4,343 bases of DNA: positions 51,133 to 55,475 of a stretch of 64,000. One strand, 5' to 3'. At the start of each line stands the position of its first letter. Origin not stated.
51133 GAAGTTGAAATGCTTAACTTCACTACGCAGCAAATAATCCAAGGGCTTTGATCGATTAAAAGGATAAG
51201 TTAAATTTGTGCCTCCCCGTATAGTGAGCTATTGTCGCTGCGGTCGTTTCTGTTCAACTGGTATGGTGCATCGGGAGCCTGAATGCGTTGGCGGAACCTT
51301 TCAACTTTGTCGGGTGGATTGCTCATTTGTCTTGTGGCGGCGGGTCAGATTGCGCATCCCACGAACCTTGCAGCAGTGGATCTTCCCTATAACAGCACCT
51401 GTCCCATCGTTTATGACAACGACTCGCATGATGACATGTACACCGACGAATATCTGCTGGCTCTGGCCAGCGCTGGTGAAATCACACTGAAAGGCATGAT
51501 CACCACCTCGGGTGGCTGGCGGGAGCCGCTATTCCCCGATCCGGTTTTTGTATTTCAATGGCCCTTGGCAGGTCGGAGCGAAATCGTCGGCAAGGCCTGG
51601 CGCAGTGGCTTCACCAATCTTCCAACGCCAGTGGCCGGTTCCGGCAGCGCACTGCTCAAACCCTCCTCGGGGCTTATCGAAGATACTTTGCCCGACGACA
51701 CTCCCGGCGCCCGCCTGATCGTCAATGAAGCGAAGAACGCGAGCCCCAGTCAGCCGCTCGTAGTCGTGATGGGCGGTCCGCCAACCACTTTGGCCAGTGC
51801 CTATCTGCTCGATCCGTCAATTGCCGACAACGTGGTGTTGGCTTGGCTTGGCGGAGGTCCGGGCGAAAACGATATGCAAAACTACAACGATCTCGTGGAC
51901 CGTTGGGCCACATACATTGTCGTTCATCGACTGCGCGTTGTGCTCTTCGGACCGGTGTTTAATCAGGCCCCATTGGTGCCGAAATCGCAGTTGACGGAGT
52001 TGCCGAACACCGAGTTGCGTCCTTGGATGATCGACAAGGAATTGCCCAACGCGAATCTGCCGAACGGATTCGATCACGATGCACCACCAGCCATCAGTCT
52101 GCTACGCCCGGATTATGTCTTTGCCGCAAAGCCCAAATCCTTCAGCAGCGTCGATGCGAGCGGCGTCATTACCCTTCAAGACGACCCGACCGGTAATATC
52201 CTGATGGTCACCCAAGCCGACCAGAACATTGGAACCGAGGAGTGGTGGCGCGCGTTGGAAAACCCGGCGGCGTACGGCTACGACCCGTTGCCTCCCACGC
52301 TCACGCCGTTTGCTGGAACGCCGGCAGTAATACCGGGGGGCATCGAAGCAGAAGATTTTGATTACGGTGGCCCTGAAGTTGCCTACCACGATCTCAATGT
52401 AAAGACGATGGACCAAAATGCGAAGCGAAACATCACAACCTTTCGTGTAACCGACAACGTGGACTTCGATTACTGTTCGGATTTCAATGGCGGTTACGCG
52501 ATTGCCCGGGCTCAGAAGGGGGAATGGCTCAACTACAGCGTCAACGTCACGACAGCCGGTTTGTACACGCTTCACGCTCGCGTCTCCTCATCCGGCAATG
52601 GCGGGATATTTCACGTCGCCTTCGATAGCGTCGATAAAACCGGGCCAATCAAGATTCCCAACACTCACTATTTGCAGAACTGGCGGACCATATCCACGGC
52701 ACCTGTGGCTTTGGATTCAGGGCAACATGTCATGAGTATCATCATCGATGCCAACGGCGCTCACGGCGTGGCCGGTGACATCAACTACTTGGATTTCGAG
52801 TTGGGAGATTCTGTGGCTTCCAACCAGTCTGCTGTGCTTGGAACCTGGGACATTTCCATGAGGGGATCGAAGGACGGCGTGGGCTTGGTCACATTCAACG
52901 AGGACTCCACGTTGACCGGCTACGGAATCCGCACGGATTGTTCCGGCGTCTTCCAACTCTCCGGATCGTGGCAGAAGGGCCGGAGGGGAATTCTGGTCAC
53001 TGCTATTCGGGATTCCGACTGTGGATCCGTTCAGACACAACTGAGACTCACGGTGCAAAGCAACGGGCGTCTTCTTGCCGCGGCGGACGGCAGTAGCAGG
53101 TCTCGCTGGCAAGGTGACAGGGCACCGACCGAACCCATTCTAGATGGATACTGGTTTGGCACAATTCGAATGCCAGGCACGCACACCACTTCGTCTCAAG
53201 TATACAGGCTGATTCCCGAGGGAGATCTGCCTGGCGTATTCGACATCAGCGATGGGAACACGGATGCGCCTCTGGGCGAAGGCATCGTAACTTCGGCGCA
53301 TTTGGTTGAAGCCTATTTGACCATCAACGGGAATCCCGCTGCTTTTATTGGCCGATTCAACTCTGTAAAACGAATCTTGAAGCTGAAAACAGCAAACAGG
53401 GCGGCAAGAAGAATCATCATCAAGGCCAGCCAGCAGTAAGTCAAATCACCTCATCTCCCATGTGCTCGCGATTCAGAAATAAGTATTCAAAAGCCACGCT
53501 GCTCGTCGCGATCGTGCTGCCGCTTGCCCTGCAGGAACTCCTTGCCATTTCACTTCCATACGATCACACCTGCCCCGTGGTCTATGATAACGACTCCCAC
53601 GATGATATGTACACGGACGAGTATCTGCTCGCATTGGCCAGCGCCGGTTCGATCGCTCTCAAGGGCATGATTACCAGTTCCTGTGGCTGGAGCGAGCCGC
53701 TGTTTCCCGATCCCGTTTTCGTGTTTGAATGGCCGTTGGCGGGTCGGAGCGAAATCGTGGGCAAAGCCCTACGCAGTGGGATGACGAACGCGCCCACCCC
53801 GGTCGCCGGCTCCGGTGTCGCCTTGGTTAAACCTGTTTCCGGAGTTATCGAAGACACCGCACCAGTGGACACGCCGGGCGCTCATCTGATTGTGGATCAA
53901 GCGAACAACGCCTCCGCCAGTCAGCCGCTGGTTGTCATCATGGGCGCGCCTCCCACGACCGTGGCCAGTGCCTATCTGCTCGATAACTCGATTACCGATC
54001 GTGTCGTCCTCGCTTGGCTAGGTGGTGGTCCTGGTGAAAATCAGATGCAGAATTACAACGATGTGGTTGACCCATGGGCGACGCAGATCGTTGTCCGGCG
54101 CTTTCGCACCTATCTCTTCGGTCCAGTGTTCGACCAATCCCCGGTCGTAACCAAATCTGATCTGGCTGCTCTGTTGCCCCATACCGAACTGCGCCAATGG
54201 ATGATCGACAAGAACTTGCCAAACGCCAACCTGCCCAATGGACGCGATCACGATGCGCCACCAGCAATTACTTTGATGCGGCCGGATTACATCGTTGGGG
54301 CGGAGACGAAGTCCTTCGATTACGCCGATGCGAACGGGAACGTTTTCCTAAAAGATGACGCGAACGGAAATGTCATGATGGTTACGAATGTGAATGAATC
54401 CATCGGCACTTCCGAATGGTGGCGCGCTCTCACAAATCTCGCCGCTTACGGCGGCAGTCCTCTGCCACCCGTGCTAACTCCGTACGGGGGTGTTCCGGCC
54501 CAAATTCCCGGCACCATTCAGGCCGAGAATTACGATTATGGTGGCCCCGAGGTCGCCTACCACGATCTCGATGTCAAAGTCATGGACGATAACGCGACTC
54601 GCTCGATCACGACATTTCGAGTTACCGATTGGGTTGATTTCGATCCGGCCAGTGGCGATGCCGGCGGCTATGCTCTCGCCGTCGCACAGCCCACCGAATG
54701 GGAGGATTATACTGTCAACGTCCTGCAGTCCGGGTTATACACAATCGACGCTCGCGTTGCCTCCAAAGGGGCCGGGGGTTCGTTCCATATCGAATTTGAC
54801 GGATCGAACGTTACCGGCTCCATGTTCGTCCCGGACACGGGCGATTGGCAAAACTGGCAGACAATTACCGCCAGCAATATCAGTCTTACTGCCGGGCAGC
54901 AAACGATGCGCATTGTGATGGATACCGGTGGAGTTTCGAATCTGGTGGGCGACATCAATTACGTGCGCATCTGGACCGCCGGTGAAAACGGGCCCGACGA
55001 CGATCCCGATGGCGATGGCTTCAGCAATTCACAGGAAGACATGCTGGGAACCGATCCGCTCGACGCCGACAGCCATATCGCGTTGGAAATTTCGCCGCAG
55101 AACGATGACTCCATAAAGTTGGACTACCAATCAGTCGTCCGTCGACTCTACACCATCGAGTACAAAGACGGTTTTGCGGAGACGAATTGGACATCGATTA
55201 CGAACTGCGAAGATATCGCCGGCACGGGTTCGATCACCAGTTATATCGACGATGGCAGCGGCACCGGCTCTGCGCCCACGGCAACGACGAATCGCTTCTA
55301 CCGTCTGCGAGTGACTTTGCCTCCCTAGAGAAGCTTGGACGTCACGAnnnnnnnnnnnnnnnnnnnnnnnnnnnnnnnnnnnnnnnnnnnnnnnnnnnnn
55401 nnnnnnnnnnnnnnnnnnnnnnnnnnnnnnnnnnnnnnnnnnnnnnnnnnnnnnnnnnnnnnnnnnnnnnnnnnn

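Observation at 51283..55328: Tandem secreted nucleoside-hydrolase-fold proteins fused to CBM6-like glycan-binding modules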

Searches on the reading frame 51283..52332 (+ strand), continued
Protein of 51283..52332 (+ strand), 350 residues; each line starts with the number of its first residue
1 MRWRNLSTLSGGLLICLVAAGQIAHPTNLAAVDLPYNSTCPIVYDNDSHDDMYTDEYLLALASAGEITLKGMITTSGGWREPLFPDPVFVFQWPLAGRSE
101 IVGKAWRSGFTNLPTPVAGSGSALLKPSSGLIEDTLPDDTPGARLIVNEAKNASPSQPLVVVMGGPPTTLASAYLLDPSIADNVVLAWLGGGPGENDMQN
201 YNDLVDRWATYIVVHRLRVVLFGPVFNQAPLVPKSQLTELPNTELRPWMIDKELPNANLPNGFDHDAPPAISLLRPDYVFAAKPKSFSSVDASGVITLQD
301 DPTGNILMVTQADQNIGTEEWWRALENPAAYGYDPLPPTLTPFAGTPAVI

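Call 90: search_protein_families(library=pfam, proteins=[L012:3551-4981:+, L012:4857-5891:+, L012:6843-7928:+, L012:9961-11799:+, L012:11796-12761:+, L018:4528-5112:+, L018:7410-8375:+, L018:8928-9989:+, L018:10606-11661:+, L018:1685-2323:+], max_evalue=0.001)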
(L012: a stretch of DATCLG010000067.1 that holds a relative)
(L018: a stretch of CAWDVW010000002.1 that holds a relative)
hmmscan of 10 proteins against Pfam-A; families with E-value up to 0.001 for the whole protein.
L012:3551-4981:+ (476 aa): 0 families

L012:4857-5891:+ (344 aa): 2 families
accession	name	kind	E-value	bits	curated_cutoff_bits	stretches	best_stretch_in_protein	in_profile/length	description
PF13704.12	Glyco_tranf_2_4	-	3.6e-12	47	27.5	1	13-97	1-86/98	Glycosyl transferase family 2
PF00535.33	Glycos_transf_2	-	6.7e-05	23.3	23.3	1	9-100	3-96/168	Glycosyl transferase family 2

L012:6843-7928:+ (361 aa): 1 family
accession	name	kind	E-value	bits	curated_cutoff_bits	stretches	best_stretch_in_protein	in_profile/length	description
PF01156.24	IU_nuc_hydro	-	9.7e-11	42.3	34.2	1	79-248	9-190/297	Inosine-uridine preferring nucleoside hydrolase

L012:9961-11799:+ (612 aa): 0 families

L012:11796-12761:+ (321 aa): 2 families
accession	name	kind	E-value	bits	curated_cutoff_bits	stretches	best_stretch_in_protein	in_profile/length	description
PF13469.12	Sulfotransfer_3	-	2.2e-27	97.1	27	2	5-153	1-134/216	Sulfotransferase family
PF00685.33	Sulfotransfer_1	-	2.2e-05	24.4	22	0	5-36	3-34/255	Sulfotransferase domain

L018:4528-5112:+ (194 aa): 3 families
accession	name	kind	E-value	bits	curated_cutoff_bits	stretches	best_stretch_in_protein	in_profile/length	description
PF00535.33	Glycos_transf_2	-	2.2e-24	86.7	23.3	1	5-141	27-165/168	Glycosyl transferase family 2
PF10111.15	Glyco_tranf_2_2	-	4.9e-10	39.8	27.3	1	6-67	30-93/276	Glycosyltransferase like family 2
PF13641.12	Glyco_tranf_2_3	-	5.8e-07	30.2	27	1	6-164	31-195/230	Glycosyltransferase like family 2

L018:7410-8375:+ (321 aa): 0 families

L018:8928-9989:+ (353 aa): 1 family
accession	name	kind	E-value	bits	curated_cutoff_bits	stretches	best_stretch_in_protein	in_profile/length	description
PF12281.14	NTP_transf_8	-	4.1e-68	230.1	26.3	1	120-325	2-216/218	Nucleotidyltransferase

L018:10606-11661:+ (351 aa): 1 family
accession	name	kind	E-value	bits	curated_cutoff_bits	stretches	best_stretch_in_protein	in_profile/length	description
PF00149.33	Metallophos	-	2.7e-15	57.8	21.5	1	3-201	1-190/191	Calcineurin-like phosphoesterase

L018:1685-2323:+ (212 aa): 1 family
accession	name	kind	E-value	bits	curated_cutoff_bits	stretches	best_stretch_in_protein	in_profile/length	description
PF03269.20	DUF268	-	2.1e-13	51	25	1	83-186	3-114/176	Caenorhabditis protein of unknown function, DUF268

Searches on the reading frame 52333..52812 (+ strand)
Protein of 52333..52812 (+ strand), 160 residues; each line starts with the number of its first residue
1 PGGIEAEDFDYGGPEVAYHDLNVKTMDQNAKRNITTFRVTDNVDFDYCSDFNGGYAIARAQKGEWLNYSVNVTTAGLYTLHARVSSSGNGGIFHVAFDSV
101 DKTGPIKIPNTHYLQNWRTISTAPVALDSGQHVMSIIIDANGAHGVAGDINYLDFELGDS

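Call 80: search_solved_structures(query=window:52333-52812:+, max_evalue=0.001, show_alignments=2)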
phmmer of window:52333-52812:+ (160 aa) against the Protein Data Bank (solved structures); distinct sequences matched with E-value up to 0.001: 9.
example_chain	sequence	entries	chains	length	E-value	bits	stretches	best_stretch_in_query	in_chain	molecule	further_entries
8zvk_A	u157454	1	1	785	3.3e-22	82.4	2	43-159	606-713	AaBgIC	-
5la2_A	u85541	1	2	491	3.5e-17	66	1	4-135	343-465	Carbohydrate binding family 6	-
2y8k_A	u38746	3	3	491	3.6e-17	66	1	4-135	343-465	CARBOHYDRATE BINDING FAMILY 6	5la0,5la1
5g56_A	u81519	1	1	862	6.9e-17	65.1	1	4-135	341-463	CARBOHYDRATE BINDING FAMILY 6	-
5fui_A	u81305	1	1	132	2.7e-08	37.1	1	36-132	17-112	ENDO-1,3-BETA-GLUCANASE, FAMILY GH16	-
1uxz_A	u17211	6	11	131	4.1e-07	33.3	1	47-142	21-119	CELLULASE B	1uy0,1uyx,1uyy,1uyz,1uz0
8j3x_A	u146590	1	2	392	6.8e-05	26.1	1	54-136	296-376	Putative polysaccharide-binding protein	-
8j3y_A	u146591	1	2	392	6.8e-05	26.1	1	54-136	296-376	Putative polysaccharide-binding protein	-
1w9s_A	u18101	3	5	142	0.00054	23.2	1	43-141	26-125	BH0236 PROTEIN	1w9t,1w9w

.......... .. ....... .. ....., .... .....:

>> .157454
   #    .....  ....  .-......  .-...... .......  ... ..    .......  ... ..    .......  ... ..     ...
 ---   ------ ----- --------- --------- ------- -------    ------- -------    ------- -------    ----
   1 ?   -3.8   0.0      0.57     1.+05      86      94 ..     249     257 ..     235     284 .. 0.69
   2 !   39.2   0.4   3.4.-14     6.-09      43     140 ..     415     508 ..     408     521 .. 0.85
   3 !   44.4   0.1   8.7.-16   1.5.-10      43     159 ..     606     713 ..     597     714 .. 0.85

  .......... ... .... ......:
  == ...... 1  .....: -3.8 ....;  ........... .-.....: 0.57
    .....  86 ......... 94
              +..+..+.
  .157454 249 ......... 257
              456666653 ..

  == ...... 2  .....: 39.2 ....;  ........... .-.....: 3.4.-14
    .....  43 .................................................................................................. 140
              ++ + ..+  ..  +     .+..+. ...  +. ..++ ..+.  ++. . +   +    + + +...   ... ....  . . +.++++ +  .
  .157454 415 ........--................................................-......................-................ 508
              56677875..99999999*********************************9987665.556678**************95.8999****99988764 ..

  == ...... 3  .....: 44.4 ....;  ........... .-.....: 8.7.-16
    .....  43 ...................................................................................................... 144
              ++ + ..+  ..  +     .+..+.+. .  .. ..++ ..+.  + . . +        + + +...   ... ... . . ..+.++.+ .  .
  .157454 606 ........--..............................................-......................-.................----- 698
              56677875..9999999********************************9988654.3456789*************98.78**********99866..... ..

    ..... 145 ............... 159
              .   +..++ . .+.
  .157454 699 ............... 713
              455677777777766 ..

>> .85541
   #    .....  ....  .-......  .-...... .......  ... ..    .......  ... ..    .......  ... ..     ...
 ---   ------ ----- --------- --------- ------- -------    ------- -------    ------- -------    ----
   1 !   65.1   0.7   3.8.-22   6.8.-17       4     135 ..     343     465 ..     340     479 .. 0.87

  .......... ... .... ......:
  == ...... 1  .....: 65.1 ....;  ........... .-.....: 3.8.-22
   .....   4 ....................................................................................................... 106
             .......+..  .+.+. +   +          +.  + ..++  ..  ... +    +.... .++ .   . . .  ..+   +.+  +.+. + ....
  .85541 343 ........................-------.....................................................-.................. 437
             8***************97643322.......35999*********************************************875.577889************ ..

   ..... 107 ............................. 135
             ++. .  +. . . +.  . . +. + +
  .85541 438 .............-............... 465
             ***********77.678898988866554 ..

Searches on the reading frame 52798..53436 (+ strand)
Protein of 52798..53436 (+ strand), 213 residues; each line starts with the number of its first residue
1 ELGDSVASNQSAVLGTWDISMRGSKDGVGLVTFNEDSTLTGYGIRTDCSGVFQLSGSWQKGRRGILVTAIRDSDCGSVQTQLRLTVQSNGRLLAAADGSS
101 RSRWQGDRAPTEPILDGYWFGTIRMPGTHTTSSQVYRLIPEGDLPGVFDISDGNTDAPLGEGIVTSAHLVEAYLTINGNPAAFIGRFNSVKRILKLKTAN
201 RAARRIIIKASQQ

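Call 58: search_protein_families(library=pfam, proteins=[window:52798-53436:+], max_evalue=10)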
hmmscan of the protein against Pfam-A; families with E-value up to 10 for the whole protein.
window:52798-53436:+ (213 aa): 0 families

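Call 64: predict_structure(alignment_id=A4)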
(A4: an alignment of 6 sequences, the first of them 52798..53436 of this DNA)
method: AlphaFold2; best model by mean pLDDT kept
length: 213 residues; sequences in the alignment: 6
mean_pLDDT: 68.6   pTM: 0.65
mean pLDDT of the five models: 68.6, 62.0, 60.8, 57.3, 54.3
residues with pLDDT >= 90: 8; 70-90: 114; 50-70: 61; < 50: 30
segments of 3 or more residues with pLDDT < 50: 1-10, 76-78, 201-213
pLDDT, mean of each block of 10 residues (from residue 1): 37 72 62 81 71 72 54 50 65 63 65 77 73 87 80 89 78 81 83 80 33 34
secondary structure, 60 per line:
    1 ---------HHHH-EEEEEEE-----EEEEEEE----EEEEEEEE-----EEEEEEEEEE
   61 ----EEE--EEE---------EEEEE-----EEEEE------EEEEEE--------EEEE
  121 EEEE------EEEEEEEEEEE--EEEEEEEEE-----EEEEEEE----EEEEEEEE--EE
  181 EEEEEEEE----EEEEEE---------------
elements in order: H10-13 E15-21 E27-33 E38-45 E51-60 E65-67 E70-72 E82-86 E92-96 E103-108 E117-124 E131-141 E144-152 E158-164 E169-176 E179-188 E193-198

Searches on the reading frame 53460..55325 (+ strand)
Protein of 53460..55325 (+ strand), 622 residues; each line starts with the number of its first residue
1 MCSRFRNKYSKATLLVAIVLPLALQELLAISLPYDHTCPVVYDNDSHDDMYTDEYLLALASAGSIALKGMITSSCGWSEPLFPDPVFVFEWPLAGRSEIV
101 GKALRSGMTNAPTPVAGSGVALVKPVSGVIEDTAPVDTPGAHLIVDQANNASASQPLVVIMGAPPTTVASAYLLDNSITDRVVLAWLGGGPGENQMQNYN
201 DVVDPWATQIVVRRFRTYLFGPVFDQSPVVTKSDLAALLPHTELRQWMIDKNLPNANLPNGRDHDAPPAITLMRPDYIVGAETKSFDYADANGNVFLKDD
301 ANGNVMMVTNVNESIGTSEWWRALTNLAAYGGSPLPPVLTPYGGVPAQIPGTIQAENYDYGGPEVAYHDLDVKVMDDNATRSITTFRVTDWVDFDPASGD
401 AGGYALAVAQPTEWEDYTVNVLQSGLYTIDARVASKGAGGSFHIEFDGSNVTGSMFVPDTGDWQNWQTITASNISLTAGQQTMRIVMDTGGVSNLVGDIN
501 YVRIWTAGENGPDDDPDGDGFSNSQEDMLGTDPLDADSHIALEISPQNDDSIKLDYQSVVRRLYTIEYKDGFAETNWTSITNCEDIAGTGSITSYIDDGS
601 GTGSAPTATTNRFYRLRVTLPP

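Call 3: search_protein_families(library=pfam, proteins=[window:53460-55325:+], max_evalue=1)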
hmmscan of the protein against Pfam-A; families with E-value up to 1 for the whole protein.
window:53460-55325:+ (622 aa): 5 families
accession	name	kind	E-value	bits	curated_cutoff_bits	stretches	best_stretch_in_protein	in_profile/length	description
PF03422.21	CBM_6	-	6.7e-17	62.4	28.9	1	397-503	16-122/125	Carbohydrate binding module (family 6)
PF18099.7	CBM_35_2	-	2.6e-10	40.8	23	1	393-492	6-105/112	Carbohydrate binding module (family 35)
PF01156.24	IU_nuc_hydro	-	2.5e-06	27.8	34.2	1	127-278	92-250/297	Inosine-uridine preferring nucleoside hydrolase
PF18884.5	TSP3_bac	-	7e-06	26.2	25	1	515-536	1-22/22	Bacterial TSP3 repeat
PF16990.11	CBM_35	-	0.051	14.3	28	1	416-490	39-109/121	Carbohydrate binding module (family 35)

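Call 4: search_protein_families(library=ncbifam, proteins=[window:53460-55325:+], max_evalue=1)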
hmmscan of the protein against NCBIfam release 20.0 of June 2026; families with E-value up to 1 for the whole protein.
window:53460-55325:+ (622 aa): 2 families
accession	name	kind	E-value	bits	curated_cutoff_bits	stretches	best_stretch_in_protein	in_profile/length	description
NF042425.1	Amuc_1099_fam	equivalog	7.7e-05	22.4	50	1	510-539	124-153/321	Amuc_1099 family pilus-like system protein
NF033765.2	gliding_CglD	equivalog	0.0037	15.1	400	1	487-539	178-231/1124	adventurous gliding motility lipoprotein CglD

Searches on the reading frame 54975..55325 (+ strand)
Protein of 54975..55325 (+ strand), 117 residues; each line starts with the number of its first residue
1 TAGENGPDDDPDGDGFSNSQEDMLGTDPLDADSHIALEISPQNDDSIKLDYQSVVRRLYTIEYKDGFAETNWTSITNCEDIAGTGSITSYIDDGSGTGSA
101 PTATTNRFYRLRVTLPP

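Call 58: search_protein_families(library=pfam, proteins=[window:54975-55325:+], max_evalue=10)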
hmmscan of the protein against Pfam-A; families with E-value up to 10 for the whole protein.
window:54975-55325:+ (117 aa): 2 families
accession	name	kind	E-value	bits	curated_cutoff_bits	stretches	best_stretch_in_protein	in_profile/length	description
PF18884.5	TSP3_bac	-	6.3e-07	29.6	25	1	10-31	1-22/22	Bacterial TSP3 repeat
PF01108.23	Tissue_fac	-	0.2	12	27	1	56-83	50-76/107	Tissue factor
